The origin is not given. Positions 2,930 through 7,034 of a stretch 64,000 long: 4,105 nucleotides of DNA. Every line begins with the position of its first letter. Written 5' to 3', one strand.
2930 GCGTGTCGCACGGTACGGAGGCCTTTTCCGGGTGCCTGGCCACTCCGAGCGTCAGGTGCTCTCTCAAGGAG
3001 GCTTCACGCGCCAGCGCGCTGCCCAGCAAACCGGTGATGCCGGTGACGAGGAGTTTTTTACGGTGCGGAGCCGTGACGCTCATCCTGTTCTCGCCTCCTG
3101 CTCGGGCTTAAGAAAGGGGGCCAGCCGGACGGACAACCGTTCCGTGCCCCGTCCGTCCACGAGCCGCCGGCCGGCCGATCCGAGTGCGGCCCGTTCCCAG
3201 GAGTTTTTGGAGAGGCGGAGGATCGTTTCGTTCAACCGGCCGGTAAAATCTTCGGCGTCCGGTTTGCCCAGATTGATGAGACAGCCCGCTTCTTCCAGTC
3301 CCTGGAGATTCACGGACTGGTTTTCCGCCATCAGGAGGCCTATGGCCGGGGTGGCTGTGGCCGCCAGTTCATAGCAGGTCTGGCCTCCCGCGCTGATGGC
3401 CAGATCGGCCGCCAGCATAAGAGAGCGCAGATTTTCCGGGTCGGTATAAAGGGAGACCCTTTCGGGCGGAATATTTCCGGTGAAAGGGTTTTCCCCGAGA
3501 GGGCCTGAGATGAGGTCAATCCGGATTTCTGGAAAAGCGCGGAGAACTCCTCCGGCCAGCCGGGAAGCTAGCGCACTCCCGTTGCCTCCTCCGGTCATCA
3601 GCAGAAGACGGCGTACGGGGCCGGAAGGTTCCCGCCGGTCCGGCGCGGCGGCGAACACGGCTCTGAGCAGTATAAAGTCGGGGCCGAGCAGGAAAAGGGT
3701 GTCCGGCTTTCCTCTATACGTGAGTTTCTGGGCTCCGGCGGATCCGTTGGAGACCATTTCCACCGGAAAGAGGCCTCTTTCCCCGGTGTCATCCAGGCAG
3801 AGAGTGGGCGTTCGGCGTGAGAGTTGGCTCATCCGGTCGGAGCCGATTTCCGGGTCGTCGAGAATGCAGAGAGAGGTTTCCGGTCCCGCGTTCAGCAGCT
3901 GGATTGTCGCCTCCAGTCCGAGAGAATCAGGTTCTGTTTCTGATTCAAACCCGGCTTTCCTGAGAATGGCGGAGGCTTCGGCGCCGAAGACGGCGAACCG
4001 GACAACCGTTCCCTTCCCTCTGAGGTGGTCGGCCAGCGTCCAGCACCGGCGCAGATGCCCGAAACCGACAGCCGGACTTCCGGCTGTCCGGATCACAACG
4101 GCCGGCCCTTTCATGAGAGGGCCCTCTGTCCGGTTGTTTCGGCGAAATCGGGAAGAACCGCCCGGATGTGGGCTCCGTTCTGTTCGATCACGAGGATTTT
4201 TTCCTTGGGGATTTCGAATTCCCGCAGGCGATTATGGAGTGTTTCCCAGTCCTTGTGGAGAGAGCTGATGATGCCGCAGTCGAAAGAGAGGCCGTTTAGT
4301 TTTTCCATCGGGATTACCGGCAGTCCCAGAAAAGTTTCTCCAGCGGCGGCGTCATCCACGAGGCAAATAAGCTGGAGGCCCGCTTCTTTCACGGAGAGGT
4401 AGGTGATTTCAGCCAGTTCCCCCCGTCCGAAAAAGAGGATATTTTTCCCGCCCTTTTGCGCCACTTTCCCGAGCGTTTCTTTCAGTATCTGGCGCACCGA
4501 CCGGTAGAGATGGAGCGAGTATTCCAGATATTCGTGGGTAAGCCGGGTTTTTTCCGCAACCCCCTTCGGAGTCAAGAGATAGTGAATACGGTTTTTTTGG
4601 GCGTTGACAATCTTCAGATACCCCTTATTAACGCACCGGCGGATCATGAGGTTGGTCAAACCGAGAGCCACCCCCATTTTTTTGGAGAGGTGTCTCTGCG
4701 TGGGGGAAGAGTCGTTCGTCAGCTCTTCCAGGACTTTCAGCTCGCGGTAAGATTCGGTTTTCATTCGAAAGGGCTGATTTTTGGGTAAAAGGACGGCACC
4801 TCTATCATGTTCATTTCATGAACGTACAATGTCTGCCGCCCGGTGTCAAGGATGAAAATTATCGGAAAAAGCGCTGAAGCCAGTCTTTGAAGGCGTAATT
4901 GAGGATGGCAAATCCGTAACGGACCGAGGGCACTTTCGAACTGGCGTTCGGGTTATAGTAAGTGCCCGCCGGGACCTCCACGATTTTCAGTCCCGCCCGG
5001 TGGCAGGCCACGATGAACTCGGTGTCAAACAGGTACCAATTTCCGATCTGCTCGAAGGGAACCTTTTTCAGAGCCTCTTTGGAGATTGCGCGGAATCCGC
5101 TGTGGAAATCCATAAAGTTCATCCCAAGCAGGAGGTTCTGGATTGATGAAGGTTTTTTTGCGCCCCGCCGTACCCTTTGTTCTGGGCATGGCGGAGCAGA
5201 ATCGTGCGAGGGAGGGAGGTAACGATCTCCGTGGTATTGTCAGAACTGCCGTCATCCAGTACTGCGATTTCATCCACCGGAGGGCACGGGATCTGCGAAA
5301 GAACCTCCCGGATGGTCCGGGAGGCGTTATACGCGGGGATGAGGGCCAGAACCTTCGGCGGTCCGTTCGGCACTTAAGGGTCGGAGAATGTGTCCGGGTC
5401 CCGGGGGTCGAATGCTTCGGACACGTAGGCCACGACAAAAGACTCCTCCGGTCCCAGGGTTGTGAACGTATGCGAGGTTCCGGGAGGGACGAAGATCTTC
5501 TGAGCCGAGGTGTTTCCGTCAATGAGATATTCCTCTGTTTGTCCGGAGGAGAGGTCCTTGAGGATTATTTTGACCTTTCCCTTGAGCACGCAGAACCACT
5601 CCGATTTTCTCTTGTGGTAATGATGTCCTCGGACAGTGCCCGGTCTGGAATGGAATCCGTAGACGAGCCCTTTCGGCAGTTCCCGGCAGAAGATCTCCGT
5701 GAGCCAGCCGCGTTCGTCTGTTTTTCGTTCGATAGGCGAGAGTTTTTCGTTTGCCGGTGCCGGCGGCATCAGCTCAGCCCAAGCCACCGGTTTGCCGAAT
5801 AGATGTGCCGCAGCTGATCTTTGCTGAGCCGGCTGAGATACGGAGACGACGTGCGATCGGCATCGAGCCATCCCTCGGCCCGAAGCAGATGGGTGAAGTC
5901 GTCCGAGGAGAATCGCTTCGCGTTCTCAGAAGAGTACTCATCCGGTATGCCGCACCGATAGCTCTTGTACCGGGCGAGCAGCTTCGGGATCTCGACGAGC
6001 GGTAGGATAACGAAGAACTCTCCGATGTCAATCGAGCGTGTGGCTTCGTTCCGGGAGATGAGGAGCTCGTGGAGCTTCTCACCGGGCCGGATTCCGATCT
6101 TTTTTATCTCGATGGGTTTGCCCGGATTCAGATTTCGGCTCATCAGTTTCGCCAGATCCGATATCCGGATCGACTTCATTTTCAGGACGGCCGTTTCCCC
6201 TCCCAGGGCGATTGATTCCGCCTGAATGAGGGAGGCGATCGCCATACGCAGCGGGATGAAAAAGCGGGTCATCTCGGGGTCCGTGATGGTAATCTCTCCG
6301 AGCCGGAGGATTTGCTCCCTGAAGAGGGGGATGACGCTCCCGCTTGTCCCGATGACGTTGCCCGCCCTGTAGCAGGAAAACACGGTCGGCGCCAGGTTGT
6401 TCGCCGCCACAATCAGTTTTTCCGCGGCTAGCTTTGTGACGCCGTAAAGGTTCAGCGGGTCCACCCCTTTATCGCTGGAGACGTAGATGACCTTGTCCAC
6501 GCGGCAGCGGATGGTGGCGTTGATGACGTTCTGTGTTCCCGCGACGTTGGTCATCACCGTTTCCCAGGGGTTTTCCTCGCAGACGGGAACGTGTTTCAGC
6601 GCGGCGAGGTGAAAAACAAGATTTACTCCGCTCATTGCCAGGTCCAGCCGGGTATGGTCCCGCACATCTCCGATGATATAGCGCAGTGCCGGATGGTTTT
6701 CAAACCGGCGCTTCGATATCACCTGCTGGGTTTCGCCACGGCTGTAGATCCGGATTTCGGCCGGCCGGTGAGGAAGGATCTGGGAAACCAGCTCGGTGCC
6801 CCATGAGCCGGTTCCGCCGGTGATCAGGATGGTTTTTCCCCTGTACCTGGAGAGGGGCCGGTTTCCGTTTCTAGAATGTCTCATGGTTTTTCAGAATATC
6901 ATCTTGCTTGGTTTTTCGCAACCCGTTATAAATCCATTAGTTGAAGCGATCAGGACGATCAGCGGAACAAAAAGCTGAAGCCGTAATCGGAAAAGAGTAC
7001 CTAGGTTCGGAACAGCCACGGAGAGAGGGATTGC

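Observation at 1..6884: Two nonulosonic-acid synthase paralogues plus both Pse-type and Neu/Leg-type pathway enzymes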

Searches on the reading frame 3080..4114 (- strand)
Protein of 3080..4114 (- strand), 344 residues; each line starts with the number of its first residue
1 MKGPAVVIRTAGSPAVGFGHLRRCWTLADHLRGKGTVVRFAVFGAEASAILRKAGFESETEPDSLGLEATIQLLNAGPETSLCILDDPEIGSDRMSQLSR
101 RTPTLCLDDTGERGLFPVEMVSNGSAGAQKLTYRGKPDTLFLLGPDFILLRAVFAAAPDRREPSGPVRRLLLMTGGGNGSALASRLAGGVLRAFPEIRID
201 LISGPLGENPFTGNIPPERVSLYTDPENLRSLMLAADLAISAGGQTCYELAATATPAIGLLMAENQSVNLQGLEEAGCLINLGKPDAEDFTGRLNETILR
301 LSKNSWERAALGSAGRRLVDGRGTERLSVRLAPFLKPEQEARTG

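Call 6: search_protein_families(library=ncbifam, proteins=[window:3080-4114:-], max_evalue=0.001)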
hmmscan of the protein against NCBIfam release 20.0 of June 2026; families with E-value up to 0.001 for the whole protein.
window:3080-4114:- (344 aa): 2 families
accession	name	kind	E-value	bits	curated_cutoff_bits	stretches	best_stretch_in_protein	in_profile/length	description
TIGR03590.1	PseG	equivalog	2.6e-34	119.1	153.55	1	5-271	2-278/280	UDP-2,4-diacetamido-2,4,6-trideoxy-beta-L-altropyranose hydrolase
TIGR01133.1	murG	equivalog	0.00015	20.9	250.25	1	165-318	180-340/353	undecaprenyldiphospho-muramoylpentapeptide beta-N-acetylglucosaminyltransferase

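Call 7: search_protein_families(library=pfam, proteins=[window:3080-4114:-], max_evalue=0.001)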
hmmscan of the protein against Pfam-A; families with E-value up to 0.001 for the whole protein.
window:3080-4114:- (344 aa): 1 family
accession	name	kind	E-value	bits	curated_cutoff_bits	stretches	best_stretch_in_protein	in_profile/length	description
PF04101.22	Glyco_tran_28_C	-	9.7e-05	22.9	22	1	227-307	63-146/166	Glycosyltransferase family 28 C-terminal domain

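Call 44: search_solved_structures(query=window:3080-4114:-, max_evalue=1, show_alignments=2)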
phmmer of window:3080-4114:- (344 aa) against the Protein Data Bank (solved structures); distinct sequences matched with E-value up to 1: 0.

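Call 49: search_solved_structures(query=A2, max_evalue=0.01, show_alignments=1)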
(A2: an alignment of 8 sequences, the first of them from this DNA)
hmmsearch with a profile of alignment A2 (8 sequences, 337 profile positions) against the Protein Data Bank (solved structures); distinct sequences matched with E-value up to 0.01: 21.
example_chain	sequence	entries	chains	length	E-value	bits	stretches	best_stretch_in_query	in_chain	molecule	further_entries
3hbm_A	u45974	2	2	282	7.1e-35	123.8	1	1-288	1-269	UDP-sugar hydrolase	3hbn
7vlb_A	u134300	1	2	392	8.6e-11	44.6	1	220-335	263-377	UDP-glycosyltransferase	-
6kqw_A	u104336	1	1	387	1.7e-10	43.6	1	220-335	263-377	Uncharacterized UDP-glucosyltransferase YjiC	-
6kqx_A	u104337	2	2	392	1.8e-10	43.5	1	220-335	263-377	Uncharacterized UDP-glucosyltransferase YjiC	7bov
7d1i_A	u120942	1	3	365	1.4e-09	40.6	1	160-325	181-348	UDP-N-acetylglucosamine--N-acetylmuramyl-(pentapeptide) pyrophosphoryl-undecaprenol N-acet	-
1f0k_A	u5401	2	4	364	7e-09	38.3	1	175-324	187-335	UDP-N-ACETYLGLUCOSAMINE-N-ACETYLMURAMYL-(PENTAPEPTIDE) PYROPHOSPHORYL-UNDECAPRENOL N-ACETY | UDP-N-acetylglucosamine--N-acetylmuramyl-(pentapeptide) pyrophospho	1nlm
3s2u_A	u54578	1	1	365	7.3e-09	38.2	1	155-327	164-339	UDP-N-acetylglucosamine--N-acetylmuramyl-(pentapeptide) pyrophosphoryl-undecaprenol N-acet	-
10zg_A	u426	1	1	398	1.1e-06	31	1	169-334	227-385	Glycosyl transferase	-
8h5d_A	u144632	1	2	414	8.2e-06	28.2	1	147-333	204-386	Glycosyltransferase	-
6j31_A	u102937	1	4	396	1.2e-05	27.6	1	223-334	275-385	kcn28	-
6j32_A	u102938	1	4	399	1.3e-05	27.6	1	223-334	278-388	Kcn28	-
4m83_A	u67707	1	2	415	0.00023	23.4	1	226-335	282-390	Oleandomycin glycosyltransferase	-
2iyf_A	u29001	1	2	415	0.00024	23.4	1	226-335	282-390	OLEANDOMYCIN GLYCOSYLTRANSFERASE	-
4m60_A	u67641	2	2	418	0.00024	23.4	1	226-335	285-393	Oleandomycin glycosyltransferase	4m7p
7vm0_A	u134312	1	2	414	0.0003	23.1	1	147-333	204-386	Glycosyl transferase family 1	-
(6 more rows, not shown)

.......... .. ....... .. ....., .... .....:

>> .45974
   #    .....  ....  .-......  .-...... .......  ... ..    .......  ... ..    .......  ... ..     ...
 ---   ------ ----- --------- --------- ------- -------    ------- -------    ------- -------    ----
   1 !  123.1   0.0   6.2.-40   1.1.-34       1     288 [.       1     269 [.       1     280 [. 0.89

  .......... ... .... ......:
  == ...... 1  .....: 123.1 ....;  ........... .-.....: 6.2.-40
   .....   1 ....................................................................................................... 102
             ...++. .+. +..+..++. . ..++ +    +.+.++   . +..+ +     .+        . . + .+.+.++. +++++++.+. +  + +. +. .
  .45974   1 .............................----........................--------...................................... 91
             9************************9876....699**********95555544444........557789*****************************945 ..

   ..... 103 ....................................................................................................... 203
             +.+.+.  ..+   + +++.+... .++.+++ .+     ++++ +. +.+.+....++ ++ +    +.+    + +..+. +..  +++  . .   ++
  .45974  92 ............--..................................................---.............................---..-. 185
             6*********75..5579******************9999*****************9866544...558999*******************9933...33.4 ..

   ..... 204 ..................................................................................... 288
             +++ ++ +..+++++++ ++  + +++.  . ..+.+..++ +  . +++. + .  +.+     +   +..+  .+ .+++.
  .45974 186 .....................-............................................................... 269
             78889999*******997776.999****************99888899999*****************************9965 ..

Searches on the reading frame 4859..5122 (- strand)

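Call 6: search_protein_families(library=ncbifam, proteins=[window:4859-5122:-], max_evalue=0.001)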
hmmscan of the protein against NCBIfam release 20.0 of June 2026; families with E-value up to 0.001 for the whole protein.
window:4859-5122:- (87 aa): 1 family
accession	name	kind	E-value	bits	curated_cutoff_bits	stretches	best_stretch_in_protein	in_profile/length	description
TIGR04182.1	glyco_TIGR04182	equivalog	4.7e-05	22.9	325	1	2-77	140-214/293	S-layer glycoprotein N-glycosyltransferase AglJ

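Call 7: search_protein_families(library=pfam, proteins=[window:4859-5122:-], max_evalue=0.001)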
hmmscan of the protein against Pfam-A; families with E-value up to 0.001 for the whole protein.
window:4859-5122:- (87 aa): 0 families

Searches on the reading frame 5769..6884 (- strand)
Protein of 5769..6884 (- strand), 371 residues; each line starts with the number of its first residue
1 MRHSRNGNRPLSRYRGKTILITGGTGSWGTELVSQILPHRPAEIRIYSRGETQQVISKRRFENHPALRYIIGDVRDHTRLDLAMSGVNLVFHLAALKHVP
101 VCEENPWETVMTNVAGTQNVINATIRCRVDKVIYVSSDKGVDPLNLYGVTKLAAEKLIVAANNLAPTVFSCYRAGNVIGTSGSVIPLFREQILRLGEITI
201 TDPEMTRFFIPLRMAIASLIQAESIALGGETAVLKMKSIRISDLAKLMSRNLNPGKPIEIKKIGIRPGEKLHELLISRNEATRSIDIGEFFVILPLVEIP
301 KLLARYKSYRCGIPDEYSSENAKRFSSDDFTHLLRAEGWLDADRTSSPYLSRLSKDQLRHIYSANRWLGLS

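Call 6: search_protein_families(library=ncbifam, proteins=[window:5769-6884:-], max_evalue=0.001)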
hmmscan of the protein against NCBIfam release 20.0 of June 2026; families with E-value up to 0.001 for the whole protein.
window:5769-6884:- (371 aa): 20 families
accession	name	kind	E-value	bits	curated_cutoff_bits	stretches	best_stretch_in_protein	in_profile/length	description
TIGR03589.1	PseB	equivalog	3e-92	309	407.75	1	15-327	3-316/324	UDP-N-acetylglucosamine 4,6-dehydratase (inverting)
TIGR04130.1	FnlA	equivalog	1.3e-62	211.7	730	1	14-334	2-325/337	UDP-N-acetylglucosamine 4,6-dehydratase/5-epimerase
TIGR04180.1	EDH_00030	hypoth_equivalog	2.4e-17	63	475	1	19-273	1-277/297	NAD-dependent 4,6-dehydratase LegB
TIGR02622.1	CDP_4_6_dhtase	equivalog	1.7e-14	53.7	278.45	1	14-140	2-132/352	CDP-glucose 4,6-dehydratase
TIGR03466.1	HpnA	hypoth_equivalog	2e-14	53.2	367.65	1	18-138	2-114/327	hopanoid-associated sugar epimerase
NF041293.1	G6PDh_Azf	equivalog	8.9e-14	51.5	400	1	17-142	3-120/252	NAD-dependent glucose-6-phosphate dehydrogenase Azf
TIGR01179.1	galE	equivalog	9.1e-12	44.4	262.3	1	19-179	2-178/332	UDP-glucose 4-epimerase GalE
TIGR01181.1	dTDP_gluc_dehyt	equivalog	1.2e-10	41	365.1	1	19-139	2-127/321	dTDP-glucose 4,6-dehydratase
NF042422.1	oxyalk_red_OleD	equivalog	5.3e-10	39.2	580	1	19-138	3-111/329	2-alkyl-3-oxoalkanoate reductase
NF052578.1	StrlDmthSdmBMthl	equivalog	6.8e-10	39.2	600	1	18-139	2-115/328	sterol demethylase protein SdmB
NF042423.1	oxyalk_red_Shew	equivalog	6.8e-10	38.5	580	1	17-137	9-118/331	2-alkyl-3-oxoalkanoate reductase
NF005539.0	PRK07201.1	equivalog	9.7e-08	31.2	549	1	19-137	3-124/657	SDR family oxidoreductase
NF047837.1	UDPAcbARedWbcJ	equivalog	2.2e-07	30.1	500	1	78-208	38-169/372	UDP-2-acetamido-2,6-beta-L-arabino-hexul-4-ose reductase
TIGR01746.1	Thioester-redct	subfamily_domain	4.9e-07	29.3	213.35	0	111-180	110-198/371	thioester reductase domain-containing protein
NF007956.0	PRK10675.1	subfamily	4.9e-07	29.2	394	1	19-138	3-125/338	UDP-glucose 4-epimerase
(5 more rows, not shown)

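Call 7: search_protein_families(library=pfam, proteins=[window:5769-6884:-], max_evalue=0.001)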
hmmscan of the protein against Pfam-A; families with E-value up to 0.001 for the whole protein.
window:5769-6884:- (371 aa): 9 families
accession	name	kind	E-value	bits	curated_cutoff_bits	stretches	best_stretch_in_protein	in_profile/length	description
PF02719.21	Polysacc_synt_2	-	3.3e-90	302.7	20.2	1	19-293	1-291/293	Polysaccharide biosynthesis protein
PF01370.27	Epimerase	-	9e-24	84.6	20.9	1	19-201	1-202/240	NAD dependent epimerase/dehydratase family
PF01073.25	3Beta_HSD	-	2.3e-20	73.2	22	1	20-141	1-120/280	3-beta hydroxysteroid dehydrogenase/isomerase family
PF16363.11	GDP_Man_Dehyd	-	3.5e-15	56.8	27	1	20-138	1-130/332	GDP-mannose 4,6 dehydratase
PF07993.18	NAD_binding_4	-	2.1e-10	40.7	20.1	1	21-137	1-137/258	Male sterility protein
PF04321.23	RmlD_sub_bind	-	4.9e-10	39.4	27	1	18-163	2-141/287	RmlD substrate binding domain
PF13460.12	NAD_binding_10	-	8.6e-08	32.7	27.2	1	23-138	1-99/184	NAD(P)H-binding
PF08659.16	KR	-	0.00016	22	22.6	1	18-140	2-139/180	KR domain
PF05368.20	NmrA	-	0.00032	20.8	27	1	17-137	3-107/298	NmrA-like family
